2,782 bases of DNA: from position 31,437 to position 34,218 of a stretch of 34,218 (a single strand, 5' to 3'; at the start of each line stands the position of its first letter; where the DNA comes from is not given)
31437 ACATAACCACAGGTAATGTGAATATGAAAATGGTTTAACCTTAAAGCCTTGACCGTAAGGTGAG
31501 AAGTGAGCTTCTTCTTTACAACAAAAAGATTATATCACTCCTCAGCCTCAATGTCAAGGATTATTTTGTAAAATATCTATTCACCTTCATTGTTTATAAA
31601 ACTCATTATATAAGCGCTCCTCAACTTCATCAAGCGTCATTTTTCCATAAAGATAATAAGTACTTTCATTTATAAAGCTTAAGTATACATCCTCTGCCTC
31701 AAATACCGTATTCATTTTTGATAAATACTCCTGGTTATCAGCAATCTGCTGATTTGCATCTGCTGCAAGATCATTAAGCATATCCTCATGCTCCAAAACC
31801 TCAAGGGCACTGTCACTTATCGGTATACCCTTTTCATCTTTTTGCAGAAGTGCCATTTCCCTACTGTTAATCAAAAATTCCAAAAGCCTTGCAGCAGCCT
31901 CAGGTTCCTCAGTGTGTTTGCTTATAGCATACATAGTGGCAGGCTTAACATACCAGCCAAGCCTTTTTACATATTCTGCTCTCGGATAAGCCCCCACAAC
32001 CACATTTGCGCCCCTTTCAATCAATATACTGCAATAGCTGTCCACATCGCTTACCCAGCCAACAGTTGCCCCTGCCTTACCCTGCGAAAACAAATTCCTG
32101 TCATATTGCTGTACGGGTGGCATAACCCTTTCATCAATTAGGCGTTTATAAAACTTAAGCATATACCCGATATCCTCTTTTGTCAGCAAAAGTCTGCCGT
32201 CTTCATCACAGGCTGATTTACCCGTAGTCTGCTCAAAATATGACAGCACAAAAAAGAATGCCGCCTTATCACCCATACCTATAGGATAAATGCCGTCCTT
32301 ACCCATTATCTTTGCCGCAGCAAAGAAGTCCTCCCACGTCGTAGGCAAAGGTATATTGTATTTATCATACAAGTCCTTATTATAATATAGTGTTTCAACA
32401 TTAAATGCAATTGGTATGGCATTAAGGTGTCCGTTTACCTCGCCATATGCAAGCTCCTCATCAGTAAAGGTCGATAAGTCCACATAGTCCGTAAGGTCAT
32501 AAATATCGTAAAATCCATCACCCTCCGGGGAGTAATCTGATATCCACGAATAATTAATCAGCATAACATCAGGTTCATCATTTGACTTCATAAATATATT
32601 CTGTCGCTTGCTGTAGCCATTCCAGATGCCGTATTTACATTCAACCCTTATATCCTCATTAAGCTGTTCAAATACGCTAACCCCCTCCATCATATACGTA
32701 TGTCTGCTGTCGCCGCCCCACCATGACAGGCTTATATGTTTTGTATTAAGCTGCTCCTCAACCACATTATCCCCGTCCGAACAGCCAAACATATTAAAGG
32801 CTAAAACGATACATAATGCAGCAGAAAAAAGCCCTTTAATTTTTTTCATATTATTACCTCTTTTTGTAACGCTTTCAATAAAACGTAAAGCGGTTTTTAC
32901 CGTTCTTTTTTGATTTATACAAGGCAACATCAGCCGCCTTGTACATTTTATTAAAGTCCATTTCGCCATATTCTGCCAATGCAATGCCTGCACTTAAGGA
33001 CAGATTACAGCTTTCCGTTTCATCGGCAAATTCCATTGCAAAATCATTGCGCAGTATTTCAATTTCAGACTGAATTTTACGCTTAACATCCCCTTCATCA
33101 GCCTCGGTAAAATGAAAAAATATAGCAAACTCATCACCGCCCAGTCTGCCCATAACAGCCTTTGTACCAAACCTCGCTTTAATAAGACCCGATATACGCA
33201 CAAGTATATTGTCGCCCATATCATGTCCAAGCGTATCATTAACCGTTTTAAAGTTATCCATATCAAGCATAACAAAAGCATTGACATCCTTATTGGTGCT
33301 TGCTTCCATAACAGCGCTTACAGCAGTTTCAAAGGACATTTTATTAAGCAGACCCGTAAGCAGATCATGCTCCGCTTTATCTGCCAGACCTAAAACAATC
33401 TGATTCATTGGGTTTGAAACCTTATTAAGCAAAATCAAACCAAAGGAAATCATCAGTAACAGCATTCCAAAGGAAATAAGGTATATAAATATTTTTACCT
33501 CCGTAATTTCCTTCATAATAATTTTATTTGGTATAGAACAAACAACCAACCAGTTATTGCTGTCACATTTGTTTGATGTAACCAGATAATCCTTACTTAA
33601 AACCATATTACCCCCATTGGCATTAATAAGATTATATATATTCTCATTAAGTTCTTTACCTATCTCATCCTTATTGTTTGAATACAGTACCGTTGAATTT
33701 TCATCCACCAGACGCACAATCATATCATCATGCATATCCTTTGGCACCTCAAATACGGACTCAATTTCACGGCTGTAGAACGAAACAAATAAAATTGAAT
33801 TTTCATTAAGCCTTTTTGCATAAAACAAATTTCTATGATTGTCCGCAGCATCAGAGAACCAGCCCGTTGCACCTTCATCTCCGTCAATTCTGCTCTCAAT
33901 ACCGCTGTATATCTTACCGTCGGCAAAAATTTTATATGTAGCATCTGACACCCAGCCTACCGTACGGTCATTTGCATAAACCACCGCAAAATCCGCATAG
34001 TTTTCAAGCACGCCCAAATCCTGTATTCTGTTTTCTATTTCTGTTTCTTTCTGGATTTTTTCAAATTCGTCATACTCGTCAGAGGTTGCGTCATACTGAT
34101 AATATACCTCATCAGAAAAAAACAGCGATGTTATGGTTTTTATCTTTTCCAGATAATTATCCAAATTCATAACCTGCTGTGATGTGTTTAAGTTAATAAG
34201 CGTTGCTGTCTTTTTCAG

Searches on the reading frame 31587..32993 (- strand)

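Call 10: search_protein_families(library=ncbifam, proteins=[window:31587-32993:-], max_evalue=0.00001)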
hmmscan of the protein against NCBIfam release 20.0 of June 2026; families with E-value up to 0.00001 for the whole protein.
window:31587-32993:- (468 aa): 3 families
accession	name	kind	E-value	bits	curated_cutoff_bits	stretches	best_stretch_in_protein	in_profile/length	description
NF053763.1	ABCarbgalBndGanS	equivalog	3.1e-12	46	700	1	58-236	6-182/420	galactooligosaccharide ABC transporter substrate-binding protein GanS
TIGR03850.1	bind_CPR_0540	equivalog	3.9e-08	32.3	299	0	187-235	148-196/437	carbohydrate ABC transporter substrate-binding protein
TIGR03851.1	chitin_NgcE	equivalog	3.5e-06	26.2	399.65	1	181-250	144-214/450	N-acetylglucosamine/diacetylchitobiose ABC transporter substrate-binding protein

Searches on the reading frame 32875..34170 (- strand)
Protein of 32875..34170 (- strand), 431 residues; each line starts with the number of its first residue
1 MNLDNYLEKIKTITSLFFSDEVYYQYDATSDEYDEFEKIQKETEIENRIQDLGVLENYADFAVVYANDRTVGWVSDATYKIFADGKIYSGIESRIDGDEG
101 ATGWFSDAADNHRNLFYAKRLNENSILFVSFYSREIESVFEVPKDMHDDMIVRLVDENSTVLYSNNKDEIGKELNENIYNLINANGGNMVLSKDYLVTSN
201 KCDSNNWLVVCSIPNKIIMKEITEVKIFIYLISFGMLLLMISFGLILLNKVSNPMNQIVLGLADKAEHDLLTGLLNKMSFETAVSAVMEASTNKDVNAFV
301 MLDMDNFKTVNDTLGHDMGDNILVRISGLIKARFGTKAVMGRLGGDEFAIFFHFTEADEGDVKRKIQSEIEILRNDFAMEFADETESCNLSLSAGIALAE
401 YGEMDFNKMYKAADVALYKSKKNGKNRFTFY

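Call 10: search_protein_families(library=ncbifam, proteins=[window:32875-34170:-], max_evalue=0.00001)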
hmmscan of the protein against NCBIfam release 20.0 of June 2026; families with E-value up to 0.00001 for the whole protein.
window:32875-34170:- (431 aa): 20 families
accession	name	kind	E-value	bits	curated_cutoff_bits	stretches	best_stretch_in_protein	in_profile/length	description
NF007423.1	PRK09966.1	equivalog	1.2e-34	119.8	325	1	256-421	229-390/390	diguanylate cyclase DgcN/YfiN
TIGR00254.1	GGDEF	domain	2.2e-33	115.3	37.4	1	263-429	2-165/168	diguanylate cyclase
NF038266.1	diguan_SiaD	equivalog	1.6e-30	106.3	290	1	255-428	83-252/252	biofilm regulation diguanylate cyclase SiaD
NF007298.0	PRK09776.1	equivalog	2.3e-29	102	1135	1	261-431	679-845/1111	diguanylate cyclase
NF045675.1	PhdiestaseDibA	equivalog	2.2e-26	92.4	980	1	262-431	199-364/623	phosphodiesterase DibA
NF007135.0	PRK09581.1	equivalog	2.3e-26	92.6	474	1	264-428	290-452/457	PleD family two-component system response regulator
NF011955.1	PRK15426.1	equivalog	1.7e-25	89.2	408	1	235-429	369-559/564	cellulose biosynthesis regulator diguanylate cyclase DgcQ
NF007474.0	PRK10060.1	equivalog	9.1e-25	86.9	782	1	263-430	234-394/663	cyclic di-GMP phosphodiesterase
NF051473.1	DigCycDgcsShew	equivalog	1.6e-24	86.8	400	1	262-429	131-289/291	diguanylate cyclase DgcS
NF007380.0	PRK09894.1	equivalog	3.9e-24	85.5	256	1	265-430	128-286/296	diguanylate cyclase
NF007599.0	PRK10245.1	equivalog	1.9e-22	79.3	402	1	267-427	211-366/371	diguanylate cyclase AdrA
NF047654.1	DiguCycDgcRLepto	equivalog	4.8e-22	78.2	500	1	262-428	129-293/295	diguanylate cyclase DgcR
NF041606.1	dguan_cyc_DgcA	equivalog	1.2e-21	77.1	370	1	263-429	175-337/340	diguanylate cyclase DgcA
NF053781.1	cdiGMPphdstlr2612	equivalog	2.6e-21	75.1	1600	1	257-430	831-1001/1268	Tlr1612 family c-di-GMP phosphodiesterase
NF047872.1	GGDEF_GdpS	equivalog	4.1e-21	75.6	400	1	215-430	139-349/355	GGDEF domain-containing protein GdpS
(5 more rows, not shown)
